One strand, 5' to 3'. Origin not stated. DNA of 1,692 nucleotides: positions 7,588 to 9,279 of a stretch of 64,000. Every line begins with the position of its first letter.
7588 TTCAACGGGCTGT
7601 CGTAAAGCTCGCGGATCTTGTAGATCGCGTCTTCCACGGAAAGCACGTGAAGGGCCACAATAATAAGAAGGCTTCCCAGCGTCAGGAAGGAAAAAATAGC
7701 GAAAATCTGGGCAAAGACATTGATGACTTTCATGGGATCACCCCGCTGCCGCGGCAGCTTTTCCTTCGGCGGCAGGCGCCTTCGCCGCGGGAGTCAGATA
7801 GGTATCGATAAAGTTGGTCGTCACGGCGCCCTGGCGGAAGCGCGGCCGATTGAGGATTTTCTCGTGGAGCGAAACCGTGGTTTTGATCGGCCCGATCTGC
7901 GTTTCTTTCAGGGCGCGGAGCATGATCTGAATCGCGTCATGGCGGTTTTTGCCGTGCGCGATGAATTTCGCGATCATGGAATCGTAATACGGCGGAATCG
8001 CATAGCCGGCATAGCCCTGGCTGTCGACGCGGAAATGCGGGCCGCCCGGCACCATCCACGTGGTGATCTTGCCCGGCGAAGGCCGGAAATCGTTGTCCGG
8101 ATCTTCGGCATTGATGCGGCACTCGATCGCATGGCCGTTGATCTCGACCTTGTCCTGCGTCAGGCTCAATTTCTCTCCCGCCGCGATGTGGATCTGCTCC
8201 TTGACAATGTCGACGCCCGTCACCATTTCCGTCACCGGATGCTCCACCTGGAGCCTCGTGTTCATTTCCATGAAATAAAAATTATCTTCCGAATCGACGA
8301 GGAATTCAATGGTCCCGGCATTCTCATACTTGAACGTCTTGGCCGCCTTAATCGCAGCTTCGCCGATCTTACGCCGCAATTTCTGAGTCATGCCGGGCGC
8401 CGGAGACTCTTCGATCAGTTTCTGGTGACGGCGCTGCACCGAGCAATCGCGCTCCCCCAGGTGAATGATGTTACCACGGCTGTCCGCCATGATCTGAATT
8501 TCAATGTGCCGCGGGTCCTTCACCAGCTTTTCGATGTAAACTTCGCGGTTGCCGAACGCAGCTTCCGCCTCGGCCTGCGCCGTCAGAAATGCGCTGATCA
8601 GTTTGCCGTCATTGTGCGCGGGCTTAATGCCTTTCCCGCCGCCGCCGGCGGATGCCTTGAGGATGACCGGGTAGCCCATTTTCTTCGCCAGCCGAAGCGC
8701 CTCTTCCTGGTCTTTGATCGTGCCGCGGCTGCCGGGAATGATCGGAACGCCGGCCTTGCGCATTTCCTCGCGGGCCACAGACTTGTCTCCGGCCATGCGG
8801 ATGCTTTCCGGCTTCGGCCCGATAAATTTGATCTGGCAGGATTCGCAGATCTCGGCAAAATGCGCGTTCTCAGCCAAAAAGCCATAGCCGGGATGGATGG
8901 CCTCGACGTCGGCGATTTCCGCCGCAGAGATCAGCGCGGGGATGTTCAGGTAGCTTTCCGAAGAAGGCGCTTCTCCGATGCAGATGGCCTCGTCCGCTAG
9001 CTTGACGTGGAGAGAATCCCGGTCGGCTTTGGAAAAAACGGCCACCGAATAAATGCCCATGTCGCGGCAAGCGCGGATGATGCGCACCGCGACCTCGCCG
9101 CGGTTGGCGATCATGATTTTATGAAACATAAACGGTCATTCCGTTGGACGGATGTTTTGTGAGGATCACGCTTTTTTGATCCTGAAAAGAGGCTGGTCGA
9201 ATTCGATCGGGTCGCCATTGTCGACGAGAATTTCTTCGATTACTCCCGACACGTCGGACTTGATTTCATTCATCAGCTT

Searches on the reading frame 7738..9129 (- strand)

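Call 19: search_protein_families(library=pfam, proteins=[window:7738-9129:-], max_evalue=0.001)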
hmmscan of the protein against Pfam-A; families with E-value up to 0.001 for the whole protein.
window:7738-9129:- (463 aa): 6 families
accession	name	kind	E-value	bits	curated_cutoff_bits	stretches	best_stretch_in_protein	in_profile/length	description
PF02786.22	CPSase_L_D2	-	7.5e-80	267.8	19.8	1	115-322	1-209/211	Carbamoyl-phosphate synthase L chain, ATP binding domain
PF00289.28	Biotin_carb_N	-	1.1e-44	151.8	25.5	1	1-110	1-110/110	Biotin carboxylase, N-terminal domain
PF02785.25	Biotin_carb_C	-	1.8e-39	134.6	32.4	1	336-442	1-107/108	Biotin carboxylase C-terminal domain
PF07478.18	Dala_Dala_lig_C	-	9.8e-12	45.2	24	1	140-291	24-174/204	D-ala D-ala ligase C-terminus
PF02222.28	ATP-grasp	-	3.8e-07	30.4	27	1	137-292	15-162/179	ATP-grasp domain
PF08443.16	RimK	-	4.4e-05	23.6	21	0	251-313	127-185/188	RimK-like ATP-grasp domain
